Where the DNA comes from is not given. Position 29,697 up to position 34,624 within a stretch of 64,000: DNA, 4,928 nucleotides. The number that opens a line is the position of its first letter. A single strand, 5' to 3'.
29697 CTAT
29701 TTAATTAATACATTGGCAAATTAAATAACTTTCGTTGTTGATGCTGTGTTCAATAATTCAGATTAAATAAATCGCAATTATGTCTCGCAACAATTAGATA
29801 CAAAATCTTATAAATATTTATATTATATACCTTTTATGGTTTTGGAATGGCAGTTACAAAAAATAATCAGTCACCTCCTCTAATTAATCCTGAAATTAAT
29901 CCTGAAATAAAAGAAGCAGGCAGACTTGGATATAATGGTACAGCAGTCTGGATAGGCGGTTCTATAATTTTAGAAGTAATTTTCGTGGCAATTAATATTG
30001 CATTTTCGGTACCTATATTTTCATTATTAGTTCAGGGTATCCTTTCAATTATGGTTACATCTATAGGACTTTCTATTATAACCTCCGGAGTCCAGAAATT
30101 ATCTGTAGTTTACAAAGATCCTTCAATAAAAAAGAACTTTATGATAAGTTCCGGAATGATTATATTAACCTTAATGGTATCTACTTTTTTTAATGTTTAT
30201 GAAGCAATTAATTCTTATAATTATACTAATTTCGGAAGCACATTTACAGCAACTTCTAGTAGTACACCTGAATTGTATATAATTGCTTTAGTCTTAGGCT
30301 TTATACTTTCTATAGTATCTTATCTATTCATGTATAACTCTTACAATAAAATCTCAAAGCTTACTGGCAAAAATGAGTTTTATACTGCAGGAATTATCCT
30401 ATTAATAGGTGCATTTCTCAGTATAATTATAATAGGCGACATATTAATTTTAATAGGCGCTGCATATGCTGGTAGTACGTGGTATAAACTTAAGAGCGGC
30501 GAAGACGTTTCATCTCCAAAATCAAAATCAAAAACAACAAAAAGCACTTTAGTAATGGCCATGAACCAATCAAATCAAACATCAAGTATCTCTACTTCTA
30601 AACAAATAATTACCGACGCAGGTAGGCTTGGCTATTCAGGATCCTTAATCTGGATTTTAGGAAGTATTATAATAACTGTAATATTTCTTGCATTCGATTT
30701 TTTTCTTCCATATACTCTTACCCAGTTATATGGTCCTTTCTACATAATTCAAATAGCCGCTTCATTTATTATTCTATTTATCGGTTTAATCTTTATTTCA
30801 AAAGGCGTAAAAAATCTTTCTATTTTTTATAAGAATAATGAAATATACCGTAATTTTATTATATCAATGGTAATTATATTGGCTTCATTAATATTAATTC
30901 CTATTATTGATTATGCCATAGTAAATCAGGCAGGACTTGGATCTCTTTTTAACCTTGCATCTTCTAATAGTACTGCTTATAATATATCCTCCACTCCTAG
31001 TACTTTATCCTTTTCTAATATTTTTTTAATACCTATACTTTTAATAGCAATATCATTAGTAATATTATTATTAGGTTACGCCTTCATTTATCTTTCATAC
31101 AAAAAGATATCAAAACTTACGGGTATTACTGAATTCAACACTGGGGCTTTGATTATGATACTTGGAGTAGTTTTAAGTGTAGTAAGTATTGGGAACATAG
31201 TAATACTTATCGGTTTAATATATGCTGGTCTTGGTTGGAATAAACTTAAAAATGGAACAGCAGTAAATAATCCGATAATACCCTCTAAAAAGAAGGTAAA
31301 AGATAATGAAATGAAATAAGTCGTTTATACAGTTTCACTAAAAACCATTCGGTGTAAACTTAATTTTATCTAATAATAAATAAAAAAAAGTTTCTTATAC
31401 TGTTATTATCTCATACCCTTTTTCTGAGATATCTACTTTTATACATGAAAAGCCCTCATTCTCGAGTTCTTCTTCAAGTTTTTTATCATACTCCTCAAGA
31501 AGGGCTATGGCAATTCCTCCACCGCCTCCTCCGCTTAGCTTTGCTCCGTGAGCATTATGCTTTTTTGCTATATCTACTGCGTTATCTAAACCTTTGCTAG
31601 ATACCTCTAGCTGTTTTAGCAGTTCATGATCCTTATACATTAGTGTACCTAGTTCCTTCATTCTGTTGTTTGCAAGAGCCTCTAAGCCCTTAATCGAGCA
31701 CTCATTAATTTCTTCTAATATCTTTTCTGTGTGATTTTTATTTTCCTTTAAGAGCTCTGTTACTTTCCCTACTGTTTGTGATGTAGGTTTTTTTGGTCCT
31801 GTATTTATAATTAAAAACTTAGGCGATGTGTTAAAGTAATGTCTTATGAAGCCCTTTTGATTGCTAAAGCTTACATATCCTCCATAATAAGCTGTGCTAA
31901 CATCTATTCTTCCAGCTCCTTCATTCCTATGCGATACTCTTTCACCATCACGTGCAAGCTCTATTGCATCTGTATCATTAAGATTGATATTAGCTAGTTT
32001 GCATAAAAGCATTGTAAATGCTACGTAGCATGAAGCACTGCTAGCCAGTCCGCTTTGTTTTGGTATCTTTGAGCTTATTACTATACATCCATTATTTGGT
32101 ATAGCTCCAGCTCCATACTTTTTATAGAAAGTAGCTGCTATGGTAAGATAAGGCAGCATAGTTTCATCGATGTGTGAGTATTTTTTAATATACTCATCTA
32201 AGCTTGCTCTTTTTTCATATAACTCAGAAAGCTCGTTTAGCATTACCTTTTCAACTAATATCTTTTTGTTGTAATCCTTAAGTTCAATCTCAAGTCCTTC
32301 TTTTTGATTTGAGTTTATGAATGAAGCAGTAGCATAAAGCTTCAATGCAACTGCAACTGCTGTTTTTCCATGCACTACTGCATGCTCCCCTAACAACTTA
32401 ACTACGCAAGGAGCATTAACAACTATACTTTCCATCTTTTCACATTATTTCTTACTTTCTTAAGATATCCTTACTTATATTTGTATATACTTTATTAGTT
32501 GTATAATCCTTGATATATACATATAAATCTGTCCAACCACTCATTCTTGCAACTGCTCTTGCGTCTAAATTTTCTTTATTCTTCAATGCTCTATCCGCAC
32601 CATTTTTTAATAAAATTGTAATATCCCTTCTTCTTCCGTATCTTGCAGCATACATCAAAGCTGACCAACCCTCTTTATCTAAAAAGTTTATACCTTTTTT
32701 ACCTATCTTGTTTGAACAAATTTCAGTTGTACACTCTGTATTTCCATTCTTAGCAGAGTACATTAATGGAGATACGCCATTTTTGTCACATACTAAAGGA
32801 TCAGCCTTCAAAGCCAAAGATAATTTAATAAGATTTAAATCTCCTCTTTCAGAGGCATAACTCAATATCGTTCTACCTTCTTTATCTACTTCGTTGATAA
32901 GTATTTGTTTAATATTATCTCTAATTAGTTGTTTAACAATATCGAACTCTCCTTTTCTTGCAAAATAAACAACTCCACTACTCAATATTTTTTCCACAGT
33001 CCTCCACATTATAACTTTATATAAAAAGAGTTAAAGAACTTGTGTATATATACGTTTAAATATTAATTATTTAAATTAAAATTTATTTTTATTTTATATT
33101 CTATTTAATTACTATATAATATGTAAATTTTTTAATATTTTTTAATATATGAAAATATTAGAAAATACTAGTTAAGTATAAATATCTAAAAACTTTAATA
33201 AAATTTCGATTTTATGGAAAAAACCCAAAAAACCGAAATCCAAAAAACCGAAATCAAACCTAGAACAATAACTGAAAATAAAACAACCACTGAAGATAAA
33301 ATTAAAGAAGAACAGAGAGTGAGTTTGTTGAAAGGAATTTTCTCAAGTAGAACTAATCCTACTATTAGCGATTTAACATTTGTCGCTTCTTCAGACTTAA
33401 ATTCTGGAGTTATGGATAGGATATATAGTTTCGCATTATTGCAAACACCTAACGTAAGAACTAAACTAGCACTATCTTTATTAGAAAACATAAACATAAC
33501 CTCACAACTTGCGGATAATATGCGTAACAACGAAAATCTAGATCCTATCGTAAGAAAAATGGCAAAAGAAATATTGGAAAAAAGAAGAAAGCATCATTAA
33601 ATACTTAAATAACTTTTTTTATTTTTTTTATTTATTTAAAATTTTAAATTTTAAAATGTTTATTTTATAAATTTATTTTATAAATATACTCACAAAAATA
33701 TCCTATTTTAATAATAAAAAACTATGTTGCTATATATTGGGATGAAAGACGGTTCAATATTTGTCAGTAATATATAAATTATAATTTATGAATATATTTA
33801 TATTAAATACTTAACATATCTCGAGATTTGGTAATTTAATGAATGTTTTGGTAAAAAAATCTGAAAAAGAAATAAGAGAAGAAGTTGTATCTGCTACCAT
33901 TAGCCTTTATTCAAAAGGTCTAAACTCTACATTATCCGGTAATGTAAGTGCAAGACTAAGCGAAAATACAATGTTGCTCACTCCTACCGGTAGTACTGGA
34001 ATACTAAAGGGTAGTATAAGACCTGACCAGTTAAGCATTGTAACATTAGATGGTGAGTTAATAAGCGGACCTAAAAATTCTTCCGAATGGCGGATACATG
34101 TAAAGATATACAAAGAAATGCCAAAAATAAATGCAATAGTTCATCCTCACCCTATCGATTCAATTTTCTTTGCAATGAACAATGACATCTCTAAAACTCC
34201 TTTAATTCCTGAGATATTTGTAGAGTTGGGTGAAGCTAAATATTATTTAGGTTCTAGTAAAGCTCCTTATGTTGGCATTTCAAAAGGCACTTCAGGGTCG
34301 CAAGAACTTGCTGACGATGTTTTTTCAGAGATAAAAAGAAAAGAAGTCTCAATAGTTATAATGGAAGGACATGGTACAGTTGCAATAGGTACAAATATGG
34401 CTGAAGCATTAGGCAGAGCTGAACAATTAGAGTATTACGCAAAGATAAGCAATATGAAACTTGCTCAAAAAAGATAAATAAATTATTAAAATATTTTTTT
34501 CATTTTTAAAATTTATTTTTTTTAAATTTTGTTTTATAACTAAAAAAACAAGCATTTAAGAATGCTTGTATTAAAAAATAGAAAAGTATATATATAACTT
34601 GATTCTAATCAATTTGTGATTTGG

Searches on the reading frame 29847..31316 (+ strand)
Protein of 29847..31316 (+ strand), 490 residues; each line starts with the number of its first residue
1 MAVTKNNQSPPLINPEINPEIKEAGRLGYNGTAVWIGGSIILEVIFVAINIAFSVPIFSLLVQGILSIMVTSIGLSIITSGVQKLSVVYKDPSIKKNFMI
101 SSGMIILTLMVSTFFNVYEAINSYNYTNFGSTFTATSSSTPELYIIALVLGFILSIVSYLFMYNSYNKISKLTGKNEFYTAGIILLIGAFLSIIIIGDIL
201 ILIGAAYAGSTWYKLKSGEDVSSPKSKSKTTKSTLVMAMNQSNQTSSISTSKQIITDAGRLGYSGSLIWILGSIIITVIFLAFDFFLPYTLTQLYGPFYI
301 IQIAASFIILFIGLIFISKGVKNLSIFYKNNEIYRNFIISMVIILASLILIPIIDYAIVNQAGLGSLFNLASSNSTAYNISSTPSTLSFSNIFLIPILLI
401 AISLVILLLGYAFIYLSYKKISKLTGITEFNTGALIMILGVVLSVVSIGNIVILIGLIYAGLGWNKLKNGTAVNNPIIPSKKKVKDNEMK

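Call 15: search_protein_families(library=pfam, proteins=[window:29847-31316:+], max_evalue=0.001)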
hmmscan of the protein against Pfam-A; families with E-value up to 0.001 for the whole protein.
window:29847-31316:+ (490 aa): 1 family
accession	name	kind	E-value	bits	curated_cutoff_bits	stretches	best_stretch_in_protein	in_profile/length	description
PF06195.18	DUF996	-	1.1e-31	110.3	31.3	2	73-204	4-136/138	Protein of unknown function (DUF996)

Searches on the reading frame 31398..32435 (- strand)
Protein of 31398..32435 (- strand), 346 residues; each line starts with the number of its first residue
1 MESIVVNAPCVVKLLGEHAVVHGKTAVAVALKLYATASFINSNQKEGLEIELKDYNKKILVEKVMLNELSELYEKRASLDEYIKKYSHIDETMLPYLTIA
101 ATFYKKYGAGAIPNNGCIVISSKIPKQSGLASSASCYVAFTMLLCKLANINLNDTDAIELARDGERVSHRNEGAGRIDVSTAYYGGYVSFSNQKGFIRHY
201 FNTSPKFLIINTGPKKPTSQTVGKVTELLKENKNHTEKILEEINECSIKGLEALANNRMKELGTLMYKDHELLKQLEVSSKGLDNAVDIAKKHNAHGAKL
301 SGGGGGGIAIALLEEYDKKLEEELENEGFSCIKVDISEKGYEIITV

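Call 15: search_protein_families(library=pfam, proteins=[window:31398-32435:-], max_evalue=0.001)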
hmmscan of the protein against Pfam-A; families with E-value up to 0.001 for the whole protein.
window:31398-32435:- (346 aa): 3 families
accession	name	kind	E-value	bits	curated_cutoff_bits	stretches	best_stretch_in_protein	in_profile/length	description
PF00288.32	GHMP_kinases_N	-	1.7e-14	54.3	22.3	1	100-186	7-87/87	GHMP kinases N terminal domain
PF08544.19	GHMP_kinases_C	-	1e-11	45.5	21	1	251-324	2-79/85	GHMP kinases C terminal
PF22700.2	MVD-like_N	-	4.8e-07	30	27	1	62-164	48-131/157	Diphosphomevalonate decarboxylase-like N-terminal domain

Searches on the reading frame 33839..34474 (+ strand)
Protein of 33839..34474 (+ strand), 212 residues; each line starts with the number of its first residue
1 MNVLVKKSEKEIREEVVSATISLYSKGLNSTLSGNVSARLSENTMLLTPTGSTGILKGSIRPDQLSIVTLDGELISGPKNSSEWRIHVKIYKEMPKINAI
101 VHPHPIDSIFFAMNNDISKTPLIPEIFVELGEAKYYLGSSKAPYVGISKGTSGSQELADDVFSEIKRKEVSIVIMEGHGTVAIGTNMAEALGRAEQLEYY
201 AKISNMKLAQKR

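Call 15: search_protein_families(library=pfam, proteins=[window:33839-34474:+], max_evalue=0.001)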
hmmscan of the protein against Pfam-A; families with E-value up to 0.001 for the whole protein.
window:33839-34474:+ (212 aa): 1 family
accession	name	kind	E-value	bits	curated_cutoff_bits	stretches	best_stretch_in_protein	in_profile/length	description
PF00596.27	Aldolase_II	-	3.4e-35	122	22.2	1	14-203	1-181/183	Class II Aldolase and Adducin N-terminal domain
